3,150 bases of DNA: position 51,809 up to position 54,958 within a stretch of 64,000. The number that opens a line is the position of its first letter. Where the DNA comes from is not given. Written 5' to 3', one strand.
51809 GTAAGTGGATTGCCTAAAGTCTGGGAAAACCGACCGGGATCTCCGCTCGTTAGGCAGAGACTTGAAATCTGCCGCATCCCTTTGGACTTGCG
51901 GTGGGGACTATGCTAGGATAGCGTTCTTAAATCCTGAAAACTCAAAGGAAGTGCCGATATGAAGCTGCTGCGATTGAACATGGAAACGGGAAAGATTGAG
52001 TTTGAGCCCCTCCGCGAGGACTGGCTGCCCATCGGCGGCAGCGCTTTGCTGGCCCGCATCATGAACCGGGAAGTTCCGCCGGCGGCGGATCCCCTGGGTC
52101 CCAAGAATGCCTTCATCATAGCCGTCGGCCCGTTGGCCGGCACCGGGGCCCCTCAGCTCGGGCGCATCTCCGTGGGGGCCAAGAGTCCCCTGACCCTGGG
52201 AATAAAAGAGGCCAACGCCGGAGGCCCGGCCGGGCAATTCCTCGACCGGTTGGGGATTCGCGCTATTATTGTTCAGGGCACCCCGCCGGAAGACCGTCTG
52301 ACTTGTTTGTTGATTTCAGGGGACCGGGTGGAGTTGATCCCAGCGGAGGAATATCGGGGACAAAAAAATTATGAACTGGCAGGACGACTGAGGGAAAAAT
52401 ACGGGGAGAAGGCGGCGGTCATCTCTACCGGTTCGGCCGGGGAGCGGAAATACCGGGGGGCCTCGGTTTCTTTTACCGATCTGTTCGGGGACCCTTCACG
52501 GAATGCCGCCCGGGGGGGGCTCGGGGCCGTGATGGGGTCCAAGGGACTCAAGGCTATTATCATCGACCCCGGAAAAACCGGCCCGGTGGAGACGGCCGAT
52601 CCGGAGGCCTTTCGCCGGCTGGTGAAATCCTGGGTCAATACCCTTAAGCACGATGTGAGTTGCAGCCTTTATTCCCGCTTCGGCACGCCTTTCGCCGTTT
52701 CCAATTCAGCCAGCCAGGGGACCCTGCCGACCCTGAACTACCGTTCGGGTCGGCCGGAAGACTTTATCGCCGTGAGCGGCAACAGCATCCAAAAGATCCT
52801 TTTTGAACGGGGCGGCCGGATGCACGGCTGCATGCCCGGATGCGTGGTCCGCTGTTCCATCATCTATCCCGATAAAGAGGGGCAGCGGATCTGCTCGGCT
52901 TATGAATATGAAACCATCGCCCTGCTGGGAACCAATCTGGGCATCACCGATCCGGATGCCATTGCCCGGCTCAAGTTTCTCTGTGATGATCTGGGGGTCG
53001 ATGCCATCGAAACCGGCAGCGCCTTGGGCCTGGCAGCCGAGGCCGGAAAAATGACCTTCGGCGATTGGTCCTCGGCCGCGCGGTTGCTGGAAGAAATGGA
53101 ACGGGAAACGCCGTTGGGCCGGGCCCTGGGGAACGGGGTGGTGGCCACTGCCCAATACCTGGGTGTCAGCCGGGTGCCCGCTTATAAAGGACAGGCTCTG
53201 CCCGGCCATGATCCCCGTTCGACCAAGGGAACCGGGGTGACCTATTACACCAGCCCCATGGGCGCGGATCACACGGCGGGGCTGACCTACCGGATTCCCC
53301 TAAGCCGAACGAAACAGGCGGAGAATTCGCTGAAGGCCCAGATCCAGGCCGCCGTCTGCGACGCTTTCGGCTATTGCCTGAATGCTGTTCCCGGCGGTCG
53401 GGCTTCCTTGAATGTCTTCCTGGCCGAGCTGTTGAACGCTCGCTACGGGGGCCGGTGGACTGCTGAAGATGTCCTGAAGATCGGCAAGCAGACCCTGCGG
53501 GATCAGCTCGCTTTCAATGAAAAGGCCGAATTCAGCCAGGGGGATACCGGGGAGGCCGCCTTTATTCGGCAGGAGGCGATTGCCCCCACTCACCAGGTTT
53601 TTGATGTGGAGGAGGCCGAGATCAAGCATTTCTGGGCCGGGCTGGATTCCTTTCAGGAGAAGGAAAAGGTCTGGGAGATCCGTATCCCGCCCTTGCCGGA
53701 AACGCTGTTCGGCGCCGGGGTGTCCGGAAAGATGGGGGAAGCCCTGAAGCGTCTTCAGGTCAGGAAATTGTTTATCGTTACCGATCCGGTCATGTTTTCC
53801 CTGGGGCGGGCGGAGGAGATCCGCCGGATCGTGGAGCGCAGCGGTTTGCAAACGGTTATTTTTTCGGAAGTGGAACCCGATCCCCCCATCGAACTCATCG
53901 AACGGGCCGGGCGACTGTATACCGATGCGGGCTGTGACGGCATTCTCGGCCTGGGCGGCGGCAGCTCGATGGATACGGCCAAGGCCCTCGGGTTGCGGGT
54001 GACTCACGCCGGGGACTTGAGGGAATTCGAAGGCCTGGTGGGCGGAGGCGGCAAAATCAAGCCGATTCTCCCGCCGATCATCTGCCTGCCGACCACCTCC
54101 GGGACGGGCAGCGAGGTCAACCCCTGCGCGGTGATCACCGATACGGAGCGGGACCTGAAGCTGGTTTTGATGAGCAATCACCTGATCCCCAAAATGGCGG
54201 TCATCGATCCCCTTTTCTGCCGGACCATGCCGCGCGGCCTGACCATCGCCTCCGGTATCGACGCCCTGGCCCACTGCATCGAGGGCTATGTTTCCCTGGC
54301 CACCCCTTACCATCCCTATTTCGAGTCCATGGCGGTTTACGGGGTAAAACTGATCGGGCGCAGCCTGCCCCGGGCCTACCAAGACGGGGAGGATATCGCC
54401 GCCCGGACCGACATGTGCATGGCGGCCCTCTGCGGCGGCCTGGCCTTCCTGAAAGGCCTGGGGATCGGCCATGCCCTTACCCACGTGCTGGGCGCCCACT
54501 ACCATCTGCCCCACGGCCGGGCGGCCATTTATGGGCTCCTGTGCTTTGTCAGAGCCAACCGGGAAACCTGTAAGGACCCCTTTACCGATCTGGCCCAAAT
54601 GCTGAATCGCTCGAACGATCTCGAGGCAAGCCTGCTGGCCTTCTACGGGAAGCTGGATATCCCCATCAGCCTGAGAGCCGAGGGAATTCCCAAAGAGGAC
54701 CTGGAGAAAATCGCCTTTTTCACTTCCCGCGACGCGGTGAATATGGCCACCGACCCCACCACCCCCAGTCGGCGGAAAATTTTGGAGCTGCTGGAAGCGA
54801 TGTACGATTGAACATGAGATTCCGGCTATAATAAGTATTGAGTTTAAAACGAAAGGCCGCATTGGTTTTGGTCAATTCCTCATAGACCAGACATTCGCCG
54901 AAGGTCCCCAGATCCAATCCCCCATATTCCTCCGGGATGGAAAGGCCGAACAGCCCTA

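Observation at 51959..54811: In-frame fusion of a tungsten/molybdenum-type aldehyde:ferredoxin oxidoreductase with an Fe-alcohol dehydrogenase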

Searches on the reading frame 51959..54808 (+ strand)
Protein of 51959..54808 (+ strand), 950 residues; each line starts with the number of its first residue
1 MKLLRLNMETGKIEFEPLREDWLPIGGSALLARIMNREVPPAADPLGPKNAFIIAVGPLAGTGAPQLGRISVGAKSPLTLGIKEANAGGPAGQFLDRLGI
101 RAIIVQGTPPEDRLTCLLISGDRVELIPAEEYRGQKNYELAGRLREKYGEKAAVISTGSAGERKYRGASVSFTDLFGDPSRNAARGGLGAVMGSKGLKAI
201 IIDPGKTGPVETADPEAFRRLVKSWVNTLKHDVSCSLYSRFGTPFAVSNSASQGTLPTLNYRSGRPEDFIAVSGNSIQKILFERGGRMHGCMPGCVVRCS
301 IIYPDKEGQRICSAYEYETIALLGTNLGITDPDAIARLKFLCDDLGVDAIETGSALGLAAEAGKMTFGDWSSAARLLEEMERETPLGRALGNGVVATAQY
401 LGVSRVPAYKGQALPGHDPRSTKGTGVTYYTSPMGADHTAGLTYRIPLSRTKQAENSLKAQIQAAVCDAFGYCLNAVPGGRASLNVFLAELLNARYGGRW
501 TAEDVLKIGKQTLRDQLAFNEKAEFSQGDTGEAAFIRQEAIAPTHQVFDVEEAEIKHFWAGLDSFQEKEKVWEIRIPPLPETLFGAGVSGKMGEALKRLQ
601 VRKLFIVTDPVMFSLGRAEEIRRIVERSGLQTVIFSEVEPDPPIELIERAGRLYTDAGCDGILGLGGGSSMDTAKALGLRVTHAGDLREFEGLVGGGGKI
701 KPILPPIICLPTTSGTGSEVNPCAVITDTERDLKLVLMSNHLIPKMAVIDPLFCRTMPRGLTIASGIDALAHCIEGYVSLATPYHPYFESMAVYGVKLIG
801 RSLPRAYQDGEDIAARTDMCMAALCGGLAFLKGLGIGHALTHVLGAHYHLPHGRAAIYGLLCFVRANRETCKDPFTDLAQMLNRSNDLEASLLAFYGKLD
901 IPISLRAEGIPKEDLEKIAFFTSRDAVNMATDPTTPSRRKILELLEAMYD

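Call 3: search_protein_families(library=pfam, proteins=[window:51959-54808:+], max_evalue=0.01)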
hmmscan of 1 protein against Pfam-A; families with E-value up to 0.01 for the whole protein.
window:51959-54808:+ (950 aa): 5 families
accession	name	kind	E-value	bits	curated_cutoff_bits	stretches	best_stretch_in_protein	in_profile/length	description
PF02730.20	AFOR_N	-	5.8e-58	196.4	29.8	1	2-203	2-197/199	Aldehyde ferredoxin oxidoreductase, N-terminal domain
PF01314.23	AFOR_C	-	2.4e-48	165.7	27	1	223-530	4-334/385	Aldehyde ferredoxin oxidoreductase, domains 2 & 3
PF00465.25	Fe-ADH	-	1.5e-46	158.5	31.3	1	581-751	3-168/168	Iron-containing alcohol dehydrogenase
PF25137.1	ADH_Fe_C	-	8e-38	130.5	27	1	762-949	1-194/194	Fe-containing alcohol dehydrogenase family, C-terminal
PF13685.12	Fe-ADH_2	-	2.1e-08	34.7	28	1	584-678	2-94/149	Iron-containing alcohol dehydrogenase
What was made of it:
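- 51962..52567 (+): AOR N-terminal domain (AFOR_N, residues 2-203), with the Arg69, Asn86 and Arg181 cofactor contacts. Pfam E 6e-58 (call 3).
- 52625..53653 (+): AOR domains 2 and 3 (residues 223 to ~565). Contains E316-Y317-E318, D343-x-x-G-x-D348, His438 and D468-x-x-G-x-C473. The natural C-terminus is at about residue 565. Pfam match covers 223-530 (call 3).
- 53699..54211 (+): Fe-ADH nucleotide-binding domain (residues 581-751), with Asp609, GGGS 666-669, Asp672 and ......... Pfam E 1.5e-46 (call 3).
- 54242..54805 (+): Fe-ADH C-terminal helical domain (residues 762-949), with metal ligands Asp768, His772, His838 and His852. Pfam E 8e-38 (call 3).
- On Aldehyde:ferredoxin oxidoreductase (AOR) family: 196 and 166 bits against cut-offs of 30 and 27 (call 3).
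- On Group III iron-containing alcohol dehydrogenases: 158 and 130 bits (call 3).
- Closest known: AdhE. Different: There is no Aldedh domain (call 3).
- Checked: Domains (Pfam, call 3).
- Pfam hits are in call 3.
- Tried and rejected: The Pfam match stops at profile position 334 of 385 (call 3).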

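Call 4: search_protein_families(library=ncbifam, proteins=[window:51959-54808:+], max_evalue=0.01)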
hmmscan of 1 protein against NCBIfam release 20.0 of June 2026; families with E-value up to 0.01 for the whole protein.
window:51959-54808:+ (950 aa): 19 families
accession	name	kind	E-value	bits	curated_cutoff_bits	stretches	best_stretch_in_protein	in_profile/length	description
NF041833.1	Fe_ADH_ErcA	equivalog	1.4e-76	258.1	550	1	579-946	8-379/382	alcohol dehydrogenase-like regulatory protein ErcA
NF058672.1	4HyButDHCUPNE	equivalog_domain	4.7e-73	246.6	500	1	583-947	11-376/378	4-hydroxybutyrate dehydrogenase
NF053866.1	CholDhdGbsBBac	equivalog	2.1e-69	234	550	1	581-883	17-317/392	choline dehydrogenase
TIGR02638.1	lactal_redase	equivalog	1.1e-64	218.6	523.15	1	582-944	10-378/379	lactaldehyde reductase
NF007911.0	PRK10624.1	equivalog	1.6e-63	215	537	1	583-948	12-381/382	lactaldehyde reductase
NF010378.0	PRK13805.1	equivalog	2.7e-60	204.2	951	1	596-869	476-759/872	bifunctional acetaldehyde-CoA/alcohol dehydrogenase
NF007363.0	PRK09860.1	equivalog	3.7e-54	184.3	581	1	601-946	31-380/383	L-threonine dehydrogenase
NF050025.1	SulfAcetaldRedSarD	equivalog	1.6e-53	182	700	1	582-949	11-385/385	sulfoacetaldehyde reductase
NF011998.0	PRK15454.1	equivalog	2.3e-52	178.1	556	1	570-945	20-391/395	ethanolamine utilization ethanol dehydrogenase EutG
TIGR03405.1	Phn_Fe-ADH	equivalog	4.4e-45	154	423.7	1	585-918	10-339/355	iron-containing alcohol dehydrogenase PsrA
TIGR04266.1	NDMA_methanol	equivalog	7.2e-36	123.9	625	1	570-859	4-295/420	NDMA-dependent methanol dehydrogenase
NF007354.0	PRK09849.1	equivalog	4.9e-27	94.8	868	1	2-226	11-227/703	aldehyde ferredoxin oxidoreductase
NF011717.0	PRK15138.1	equivalog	3.1e-20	72.6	645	1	628-855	55-284/387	alcohol dehydrogenase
NF041822.1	daptide_DH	equivalog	6.2e-15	54.9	300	1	605-782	4-180/363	daptide-type RiPP biosynthesis dehydogenase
NF006941.0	PRK09423.1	subfamily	7.6e-09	34.8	336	1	585-680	14-106/367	glycerol dehydrogenase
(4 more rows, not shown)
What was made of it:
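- On 4-hydroxybutyrate dehydrogenase (NCBIfam NF058672 equivalog): 246.6 bits against a cut-off of 500 (call 4).
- On ErcA (ADH-like regulatory protein, NF041833): 258 bits against a cut-off of 550 (call 4).
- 4-hydroxybutyrate DH is the second-best NCBIfam hit for the ADH half (call 4). The NCBIfam score is well below the equivalog cut-off (call 4). ErcA is the top NCBIfam match at 258 bits (call 4). The score is far below the ErcA cut-off of 550 (call 4).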

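Call 5: search_solved_structures(query=window:51959-54808:+, max_evalue=0.001, show_alignments=2)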
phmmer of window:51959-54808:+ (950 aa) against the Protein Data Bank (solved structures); distinct sequences matched with E-value up to 0.001: 54.
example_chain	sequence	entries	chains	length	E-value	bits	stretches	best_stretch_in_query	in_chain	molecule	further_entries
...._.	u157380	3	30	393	7.5e-62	212.7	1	582-946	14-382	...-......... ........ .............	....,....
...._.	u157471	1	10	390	6.8e-59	202.9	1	577-945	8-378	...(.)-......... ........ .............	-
1aor_A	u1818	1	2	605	2e-58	201.3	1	3-534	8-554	ALDEHYDE FERREDOXIN OXIDOREDUCTASE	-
4fr2_A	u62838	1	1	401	7e-53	183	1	572-950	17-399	1,3-propanediol dehydrogenase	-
9mqx_D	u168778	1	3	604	1.4e-52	182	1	2-527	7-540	Aldehyde:ferredoxin oxidoreductase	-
1b25_A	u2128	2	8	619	1.3e-50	175.5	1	2-440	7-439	PROTEIN (FORMALDEHYDE FERREDOXIN OXIDOREDUCTASE) | FORMALDEHYDE FERREDOXIN OXIDOREDUCTASE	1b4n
3zdr_A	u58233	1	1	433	2.1e-50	174.8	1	599-869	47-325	ALCOHOL DEHYDROGENASE DOMAIN OF THE BIFUNCTIONAL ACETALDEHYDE DEHYDROGENASE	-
3owo_A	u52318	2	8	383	1.2e-47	165.6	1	600-945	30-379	Alcohol dehydrogenase 2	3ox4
3bfj_A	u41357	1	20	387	2.7e-47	164.5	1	582-925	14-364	1,3-propanediol oxidoreductase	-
1rrm_A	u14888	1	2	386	1.3e-44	155.6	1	583-945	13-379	Lactaldehyde reductase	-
2bi4_A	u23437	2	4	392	1.7e-44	155.3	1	583-944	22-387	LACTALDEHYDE REDUCTASE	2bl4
9g7j_A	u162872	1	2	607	2.5e-44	154.7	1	2-443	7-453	Aldehyde ferredoxin oxidoreductase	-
7qlq_AAA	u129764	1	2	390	4e-44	154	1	583-944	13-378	Lactaldehyde reductase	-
7qlg_AAA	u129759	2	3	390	4.9e-44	153.7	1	583-944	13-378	Lactaldehyde reductase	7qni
7qls_AAA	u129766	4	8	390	5.3e-44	153.6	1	583-944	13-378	Lactaldehyde reductase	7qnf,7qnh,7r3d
8c0z_A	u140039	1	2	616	1.1e-40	142.7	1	2-525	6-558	Aldehyde:ferredoxin oxidoreductase,tungsten-containing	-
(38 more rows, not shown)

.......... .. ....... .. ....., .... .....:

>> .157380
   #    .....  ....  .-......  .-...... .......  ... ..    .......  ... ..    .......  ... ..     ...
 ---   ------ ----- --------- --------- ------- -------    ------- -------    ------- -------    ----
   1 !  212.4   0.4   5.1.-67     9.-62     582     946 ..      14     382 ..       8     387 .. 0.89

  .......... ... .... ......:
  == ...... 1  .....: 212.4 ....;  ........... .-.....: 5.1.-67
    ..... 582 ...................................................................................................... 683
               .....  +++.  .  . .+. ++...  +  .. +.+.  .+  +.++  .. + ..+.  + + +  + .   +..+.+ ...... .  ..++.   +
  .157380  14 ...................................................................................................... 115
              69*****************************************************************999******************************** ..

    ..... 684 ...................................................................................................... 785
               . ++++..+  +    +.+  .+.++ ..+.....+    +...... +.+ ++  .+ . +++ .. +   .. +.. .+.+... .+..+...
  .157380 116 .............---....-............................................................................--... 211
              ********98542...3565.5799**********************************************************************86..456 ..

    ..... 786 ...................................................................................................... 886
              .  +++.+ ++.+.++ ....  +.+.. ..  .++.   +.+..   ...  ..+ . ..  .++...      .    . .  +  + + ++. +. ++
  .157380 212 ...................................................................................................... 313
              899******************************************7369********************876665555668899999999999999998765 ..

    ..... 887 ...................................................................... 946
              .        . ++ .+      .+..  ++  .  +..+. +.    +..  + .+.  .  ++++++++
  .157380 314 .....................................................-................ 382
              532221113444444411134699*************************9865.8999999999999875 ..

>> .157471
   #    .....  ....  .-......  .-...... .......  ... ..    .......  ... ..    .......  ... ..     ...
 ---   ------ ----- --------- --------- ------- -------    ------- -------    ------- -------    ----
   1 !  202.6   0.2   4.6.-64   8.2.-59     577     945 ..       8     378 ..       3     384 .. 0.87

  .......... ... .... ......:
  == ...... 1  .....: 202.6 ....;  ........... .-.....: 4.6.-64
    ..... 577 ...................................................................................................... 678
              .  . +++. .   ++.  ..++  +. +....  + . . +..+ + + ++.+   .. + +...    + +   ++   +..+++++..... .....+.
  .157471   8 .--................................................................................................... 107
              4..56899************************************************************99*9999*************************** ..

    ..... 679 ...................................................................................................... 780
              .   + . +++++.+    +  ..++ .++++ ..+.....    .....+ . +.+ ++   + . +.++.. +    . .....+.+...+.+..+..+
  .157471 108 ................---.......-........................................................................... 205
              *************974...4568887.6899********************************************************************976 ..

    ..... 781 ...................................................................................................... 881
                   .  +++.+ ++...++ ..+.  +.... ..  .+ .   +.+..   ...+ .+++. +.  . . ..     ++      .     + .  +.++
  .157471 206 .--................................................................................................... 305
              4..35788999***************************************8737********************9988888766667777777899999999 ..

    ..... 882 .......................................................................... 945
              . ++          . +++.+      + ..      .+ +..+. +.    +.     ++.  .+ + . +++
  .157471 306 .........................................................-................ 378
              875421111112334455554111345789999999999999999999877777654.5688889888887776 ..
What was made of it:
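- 53699..54211 (+): Alignment to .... (call 5).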

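Call 6: find_homologous_proteins(query=window:51959-54808:+, max_evalue=1e-10)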
Query window:51959-54808:+ (950 aa): 7964 proteins with E <= 1e-10 among 8000 candidates; the best 120 are listed.
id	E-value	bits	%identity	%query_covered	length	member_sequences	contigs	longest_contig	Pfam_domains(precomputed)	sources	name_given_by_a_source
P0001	0.0e+0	2033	93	100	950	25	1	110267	PF13685.13,PF02730.21,PF01314.24,PF25137.1,PF00465.26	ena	-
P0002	0.0e+0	1991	91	100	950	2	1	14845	PF13685.13,PF02730.21,PF01314.24,PF25137.1,PF00465.26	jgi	jgi:aldehyde:ferredoxin oxidoreductase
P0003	0.0e+0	1924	87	100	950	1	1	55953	PF13685.13,PF02730.21,PF01314.24,PF25137.1,PF00465.26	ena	-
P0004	0.0e+0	1887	87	100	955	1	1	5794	PF13685.13,PF02730.21,PF01314.24,PF25137.1,PF00465.26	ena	-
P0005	0.0e+0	1873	85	100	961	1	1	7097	PF13685.13,PF02730.21,PF01314.24,PF25137.1,PF00465.26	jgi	jgi:aldehyde:ferredoxin oxidoreductase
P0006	0.0e+0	1865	85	100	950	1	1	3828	PF13685.13,PF02730.21,PF01314.24,PF25137.1,PF00465.26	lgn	-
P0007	0.0e+0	1775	79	100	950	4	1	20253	PF13685.13,PF02730.21,PF01314.24,PF25137.1,PF00465.26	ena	-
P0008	0.0e+0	1771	78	100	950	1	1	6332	PF13685.13,PF02730.21,PF01314.24,PF25137.1,PF00465.26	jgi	jgi:aldehyde:ferredoxin oxidoreductase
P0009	0.0e+0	1765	78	100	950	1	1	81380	PF13685.13,PF02730.21,PF01314.24,PF25137.1,PF00465.26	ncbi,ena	-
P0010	0.0e+0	1765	78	100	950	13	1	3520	PF13685.13,PF02730.21,PF01314.24,PF25137.1,PF00465.26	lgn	-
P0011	0.0e+0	1761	78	100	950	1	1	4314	PF13685.13,PF02730.21,PF01314.24,PF25137.1,PF00465.26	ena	-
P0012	0.0e+0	1761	77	100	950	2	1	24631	PF13685.13,PF02730.21,PF01314.24,PF25137.1,PF00465.26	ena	-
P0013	0.0e+0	1761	78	100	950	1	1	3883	PF13685.13,PF02730.21,PF01314.24,PF25137.1,PF00465.26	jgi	-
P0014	0.0e+0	1757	78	100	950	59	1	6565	PF13685.13,PF02730.21,PF01314.24,PF25137.1,PF00465.26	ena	-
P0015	0.0e+0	1756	78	100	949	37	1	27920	PF13685.13,PF02730.21,PF01314.24,PF25137.1,PF00465.26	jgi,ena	-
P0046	0.0e+0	1735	77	100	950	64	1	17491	PF13685.13,PF02730.21,PF01314.24,PF25137.1,PF00465.26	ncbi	-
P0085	0.0e+0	1719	77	100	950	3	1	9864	PF13685.13,PF02730.21,PF01314.24,PF25137.1,PF00465.26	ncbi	ncbi:MAG: iron-containing alcohol dehydrogenase [Thermodesulfobacteriota bacterium]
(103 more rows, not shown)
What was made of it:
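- More than 120 clusters at 90% identity come from ENA, JGI, NCBI and Logan (call 6).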
